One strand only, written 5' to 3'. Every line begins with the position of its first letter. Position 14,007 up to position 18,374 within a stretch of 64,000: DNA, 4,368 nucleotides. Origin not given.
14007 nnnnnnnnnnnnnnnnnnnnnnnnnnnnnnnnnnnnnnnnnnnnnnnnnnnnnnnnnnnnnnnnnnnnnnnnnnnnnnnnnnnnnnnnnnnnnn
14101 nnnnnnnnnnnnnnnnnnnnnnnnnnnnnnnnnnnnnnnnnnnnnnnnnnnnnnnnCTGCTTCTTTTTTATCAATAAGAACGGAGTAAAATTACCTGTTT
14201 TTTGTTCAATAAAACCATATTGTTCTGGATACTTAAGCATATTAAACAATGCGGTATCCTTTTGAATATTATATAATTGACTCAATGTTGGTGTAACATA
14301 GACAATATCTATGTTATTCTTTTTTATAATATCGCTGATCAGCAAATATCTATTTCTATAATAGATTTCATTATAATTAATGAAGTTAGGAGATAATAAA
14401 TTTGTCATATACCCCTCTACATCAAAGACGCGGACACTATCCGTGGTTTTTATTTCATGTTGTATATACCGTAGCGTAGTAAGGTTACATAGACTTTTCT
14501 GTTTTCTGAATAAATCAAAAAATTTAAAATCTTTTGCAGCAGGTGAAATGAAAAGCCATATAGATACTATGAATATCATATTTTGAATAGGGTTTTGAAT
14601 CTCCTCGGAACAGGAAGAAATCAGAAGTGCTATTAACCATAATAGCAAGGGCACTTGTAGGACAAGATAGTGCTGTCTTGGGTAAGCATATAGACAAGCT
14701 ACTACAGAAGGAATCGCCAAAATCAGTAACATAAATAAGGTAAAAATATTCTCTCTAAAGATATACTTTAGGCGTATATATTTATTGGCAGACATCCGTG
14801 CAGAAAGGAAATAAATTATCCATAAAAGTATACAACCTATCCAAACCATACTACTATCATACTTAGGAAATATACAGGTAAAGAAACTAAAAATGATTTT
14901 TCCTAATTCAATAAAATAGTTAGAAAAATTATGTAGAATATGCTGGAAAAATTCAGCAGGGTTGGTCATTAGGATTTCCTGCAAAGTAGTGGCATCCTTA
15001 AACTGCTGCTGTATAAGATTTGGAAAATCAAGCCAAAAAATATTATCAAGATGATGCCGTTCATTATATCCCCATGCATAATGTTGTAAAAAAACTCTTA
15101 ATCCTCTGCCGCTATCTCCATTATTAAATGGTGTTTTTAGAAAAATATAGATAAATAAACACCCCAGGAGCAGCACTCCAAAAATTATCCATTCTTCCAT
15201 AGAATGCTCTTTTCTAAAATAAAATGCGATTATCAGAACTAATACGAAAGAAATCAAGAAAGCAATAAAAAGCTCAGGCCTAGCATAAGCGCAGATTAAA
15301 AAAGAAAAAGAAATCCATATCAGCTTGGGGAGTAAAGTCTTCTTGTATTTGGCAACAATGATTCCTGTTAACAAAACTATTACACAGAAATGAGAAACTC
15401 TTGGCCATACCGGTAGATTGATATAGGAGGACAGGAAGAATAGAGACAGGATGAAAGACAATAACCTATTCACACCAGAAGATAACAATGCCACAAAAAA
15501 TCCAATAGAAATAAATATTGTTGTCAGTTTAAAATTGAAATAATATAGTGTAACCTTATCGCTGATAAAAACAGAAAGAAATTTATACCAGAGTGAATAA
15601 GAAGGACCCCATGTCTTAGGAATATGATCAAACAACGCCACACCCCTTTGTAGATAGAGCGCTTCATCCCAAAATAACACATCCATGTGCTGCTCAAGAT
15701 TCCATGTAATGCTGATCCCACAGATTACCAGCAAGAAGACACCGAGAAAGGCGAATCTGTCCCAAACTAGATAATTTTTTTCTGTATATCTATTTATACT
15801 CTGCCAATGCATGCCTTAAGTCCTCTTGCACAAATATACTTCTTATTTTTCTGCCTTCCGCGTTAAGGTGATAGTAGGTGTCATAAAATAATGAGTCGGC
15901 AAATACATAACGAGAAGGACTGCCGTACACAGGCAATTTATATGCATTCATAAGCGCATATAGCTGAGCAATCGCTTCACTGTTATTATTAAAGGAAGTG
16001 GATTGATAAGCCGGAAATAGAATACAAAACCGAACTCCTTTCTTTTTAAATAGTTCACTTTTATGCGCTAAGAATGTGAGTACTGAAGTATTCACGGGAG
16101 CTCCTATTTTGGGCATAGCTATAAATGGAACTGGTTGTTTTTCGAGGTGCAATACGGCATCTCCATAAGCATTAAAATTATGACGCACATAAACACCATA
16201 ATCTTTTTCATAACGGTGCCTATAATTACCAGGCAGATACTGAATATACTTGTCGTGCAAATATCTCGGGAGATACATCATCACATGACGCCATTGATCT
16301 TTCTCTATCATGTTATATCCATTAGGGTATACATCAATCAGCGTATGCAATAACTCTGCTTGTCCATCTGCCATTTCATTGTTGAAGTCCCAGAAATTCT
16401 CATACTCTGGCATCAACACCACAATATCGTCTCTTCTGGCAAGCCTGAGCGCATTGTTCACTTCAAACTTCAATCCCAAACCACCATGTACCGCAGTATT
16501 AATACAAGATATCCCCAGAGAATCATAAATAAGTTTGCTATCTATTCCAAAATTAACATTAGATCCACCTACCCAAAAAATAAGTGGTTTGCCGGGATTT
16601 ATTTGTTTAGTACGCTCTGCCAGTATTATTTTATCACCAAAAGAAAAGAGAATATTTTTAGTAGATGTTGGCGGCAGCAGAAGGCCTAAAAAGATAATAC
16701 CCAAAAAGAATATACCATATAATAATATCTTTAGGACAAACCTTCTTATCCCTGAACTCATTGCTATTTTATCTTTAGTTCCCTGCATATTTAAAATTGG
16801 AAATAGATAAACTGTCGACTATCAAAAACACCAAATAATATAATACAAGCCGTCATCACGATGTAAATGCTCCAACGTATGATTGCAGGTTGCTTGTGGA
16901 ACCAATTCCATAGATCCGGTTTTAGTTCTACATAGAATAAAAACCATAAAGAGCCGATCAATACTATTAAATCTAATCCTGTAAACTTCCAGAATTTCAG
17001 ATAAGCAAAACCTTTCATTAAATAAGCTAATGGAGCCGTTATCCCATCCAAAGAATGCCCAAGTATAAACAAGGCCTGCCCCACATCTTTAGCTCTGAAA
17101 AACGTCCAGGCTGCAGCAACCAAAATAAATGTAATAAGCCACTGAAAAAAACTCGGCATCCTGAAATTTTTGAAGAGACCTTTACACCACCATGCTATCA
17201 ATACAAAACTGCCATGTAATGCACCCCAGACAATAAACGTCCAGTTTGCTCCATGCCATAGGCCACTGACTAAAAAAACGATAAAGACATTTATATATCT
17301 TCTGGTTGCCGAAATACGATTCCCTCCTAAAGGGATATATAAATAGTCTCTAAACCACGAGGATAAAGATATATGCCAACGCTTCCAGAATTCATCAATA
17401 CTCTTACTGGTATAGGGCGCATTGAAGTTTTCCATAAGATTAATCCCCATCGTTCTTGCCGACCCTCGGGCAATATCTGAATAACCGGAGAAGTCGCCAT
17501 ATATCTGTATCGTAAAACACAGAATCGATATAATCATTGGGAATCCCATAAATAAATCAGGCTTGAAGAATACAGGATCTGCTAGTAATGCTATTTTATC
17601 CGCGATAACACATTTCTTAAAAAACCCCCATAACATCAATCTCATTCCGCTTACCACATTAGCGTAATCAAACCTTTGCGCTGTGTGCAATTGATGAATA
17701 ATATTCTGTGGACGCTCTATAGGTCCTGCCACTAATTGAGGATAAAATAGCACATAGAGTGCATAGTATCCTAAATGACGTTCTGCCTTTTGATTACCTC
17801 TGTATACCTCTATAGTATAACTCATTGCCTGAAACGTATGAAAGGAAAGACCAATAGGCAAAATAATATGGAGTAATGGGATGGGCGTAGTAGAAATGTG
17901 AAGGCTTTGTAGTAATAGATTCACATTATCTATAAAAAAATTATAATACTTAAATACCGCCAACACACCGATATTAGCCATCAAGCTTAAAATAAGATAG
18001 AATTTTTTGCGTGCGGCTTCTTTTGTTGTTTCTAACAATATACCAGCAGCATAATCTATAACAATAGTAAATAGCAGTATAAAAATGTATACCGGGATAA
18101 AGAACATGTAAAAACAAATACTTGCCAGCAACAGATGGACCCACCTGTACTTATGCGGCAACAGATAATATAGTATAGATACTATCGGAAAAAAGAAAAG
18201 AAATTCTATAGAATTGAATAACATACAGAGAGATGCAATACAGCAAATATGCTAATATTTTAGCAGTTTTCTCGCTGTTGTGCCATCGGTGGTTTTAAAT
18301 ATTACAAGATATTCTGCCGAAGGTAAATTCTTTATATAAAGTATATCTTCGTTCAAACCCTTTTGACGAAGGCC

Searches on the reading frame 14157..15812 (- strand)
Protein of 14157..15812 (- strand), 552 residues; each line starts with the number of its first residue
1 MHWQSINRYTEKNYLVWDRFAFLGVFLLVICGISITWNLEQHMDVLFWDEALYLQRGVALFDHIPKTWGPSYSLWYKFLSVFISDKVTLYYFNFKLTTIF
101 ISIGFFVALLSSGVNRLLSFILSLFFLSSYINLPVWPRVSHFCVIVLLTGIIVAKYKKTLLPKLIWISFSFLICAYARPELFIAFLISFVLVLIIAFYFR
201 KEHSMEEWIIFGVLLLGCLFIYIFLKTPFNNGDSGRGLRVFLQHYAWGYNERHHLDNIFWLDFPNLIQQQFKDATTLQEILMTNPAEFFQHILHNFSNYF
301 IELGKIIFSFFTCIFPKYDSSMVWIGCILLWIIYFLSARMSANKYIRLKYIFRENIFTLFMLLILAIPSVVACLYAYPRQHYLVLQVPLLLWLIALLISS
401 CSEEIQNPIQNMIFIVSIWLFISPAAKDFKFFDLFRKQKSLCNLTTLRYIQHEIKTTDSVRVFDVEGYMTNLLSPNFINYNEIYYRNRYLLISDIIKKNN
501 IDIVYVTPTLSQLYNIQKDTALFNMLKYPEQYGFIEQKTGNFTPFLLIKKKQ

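Call 8: search_protein_families(library=pfam, proteins=[window:14157-15812:-], max_evalue=0.01)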
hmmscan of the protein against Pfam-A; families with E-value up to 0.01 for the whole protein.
window:14157-15812:- (552 aa): 0 families

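Call 10: search_protein_families(library=ncbifam, proteins=[window:14157-15812:-], max_evalue=0.1)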
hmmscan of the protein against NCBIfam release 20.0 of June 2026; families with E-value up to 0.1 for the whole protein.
window:14157-15812:- (552 aa): 0 families
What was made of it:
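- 11313..15812 (-): Three conserved proteins with no family assignment: 552 aa and 444 aa with about 9 TM segments each, and 508 aa with one TM segment. They are likely polymerase or glycosyltransferase-like components of the locus. No Pfam or NCBIfam hit (calls 8, 10).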

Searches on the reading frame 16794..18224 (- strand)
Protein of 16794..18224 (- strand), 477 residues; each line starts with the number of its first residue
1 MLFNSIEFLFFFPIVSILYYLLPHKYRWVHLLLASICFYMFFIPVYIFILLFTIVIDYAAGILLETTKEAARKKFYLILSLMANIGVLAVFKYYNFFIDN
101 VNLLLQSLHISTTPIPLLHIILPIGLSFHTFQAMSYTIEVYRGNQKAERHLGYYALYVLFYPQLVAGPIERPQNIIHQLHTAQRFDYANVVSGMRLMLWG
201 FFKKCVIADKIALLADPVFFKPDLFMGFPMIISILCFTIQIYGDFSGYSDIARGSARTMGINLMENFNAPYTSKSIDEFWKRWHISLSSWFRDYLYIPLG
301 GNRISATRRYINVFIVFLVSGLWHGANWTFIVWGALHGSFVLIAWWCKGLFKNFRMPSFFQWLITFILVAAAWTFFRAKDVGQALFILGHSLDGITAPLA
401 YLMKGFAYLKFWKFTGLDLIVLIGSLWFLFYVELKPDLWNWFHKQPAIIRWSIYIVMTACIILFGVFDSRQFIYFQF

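Call 8: search_protein_families(library=pfam, proteins=[window:16794-18224:-], max_evalue=0.01)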
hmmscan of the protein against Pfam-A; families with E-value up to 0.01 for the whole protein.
window:16794-18224:- (477 aa): 2 families
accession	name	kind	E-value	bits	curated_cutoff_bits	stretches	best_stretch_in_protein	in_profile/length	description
PF03062.24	MBOAT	-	1.5e-24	87.3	27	1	153-376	83-328/337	MBOAT, membrane-bound O-acyltransferase family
PF13813.11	MBOAT_2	-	2.2e-08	34.7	25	1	266-326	4-66/85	Membrane bound O-acyl transferase family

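Call 10: search_protein_families(library=ncbifam, proteins=[window:16794-18224:-], max_evalue=0.1)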
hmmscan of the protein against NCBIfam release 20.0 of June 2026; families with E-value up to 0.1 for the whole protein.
window:16794-18224:- (477 aa): 1 family
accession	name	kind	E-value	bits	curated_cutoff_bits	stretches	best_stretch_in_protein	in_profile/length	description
TIGR04091.1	LTA_dltB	equivalog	1.9e-42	145.9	375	1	14-376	17-376/380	D-alanyl-lipoteichoic acid biosynthesis protein DltB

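Call 75: search_solved_structures(query=window:16794-18224:-, max_evalue=1e-10, show_alignments=1)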
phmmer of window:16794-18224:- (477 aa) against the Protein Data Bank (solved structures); distinct sequences matched with E-value up to 1e-10: 2.
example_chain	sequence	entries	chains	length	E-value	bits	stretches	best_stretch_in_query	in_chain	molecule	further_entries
8jem_A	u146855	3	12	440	5.2e-27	98.5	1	118-345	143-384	Teichoic acid D-alanyltransferase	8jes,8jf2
6bug_C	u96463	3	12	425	5.3e-27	98.5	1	118-345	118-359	D-alanyl transfer protein DltB | Integral membrane protein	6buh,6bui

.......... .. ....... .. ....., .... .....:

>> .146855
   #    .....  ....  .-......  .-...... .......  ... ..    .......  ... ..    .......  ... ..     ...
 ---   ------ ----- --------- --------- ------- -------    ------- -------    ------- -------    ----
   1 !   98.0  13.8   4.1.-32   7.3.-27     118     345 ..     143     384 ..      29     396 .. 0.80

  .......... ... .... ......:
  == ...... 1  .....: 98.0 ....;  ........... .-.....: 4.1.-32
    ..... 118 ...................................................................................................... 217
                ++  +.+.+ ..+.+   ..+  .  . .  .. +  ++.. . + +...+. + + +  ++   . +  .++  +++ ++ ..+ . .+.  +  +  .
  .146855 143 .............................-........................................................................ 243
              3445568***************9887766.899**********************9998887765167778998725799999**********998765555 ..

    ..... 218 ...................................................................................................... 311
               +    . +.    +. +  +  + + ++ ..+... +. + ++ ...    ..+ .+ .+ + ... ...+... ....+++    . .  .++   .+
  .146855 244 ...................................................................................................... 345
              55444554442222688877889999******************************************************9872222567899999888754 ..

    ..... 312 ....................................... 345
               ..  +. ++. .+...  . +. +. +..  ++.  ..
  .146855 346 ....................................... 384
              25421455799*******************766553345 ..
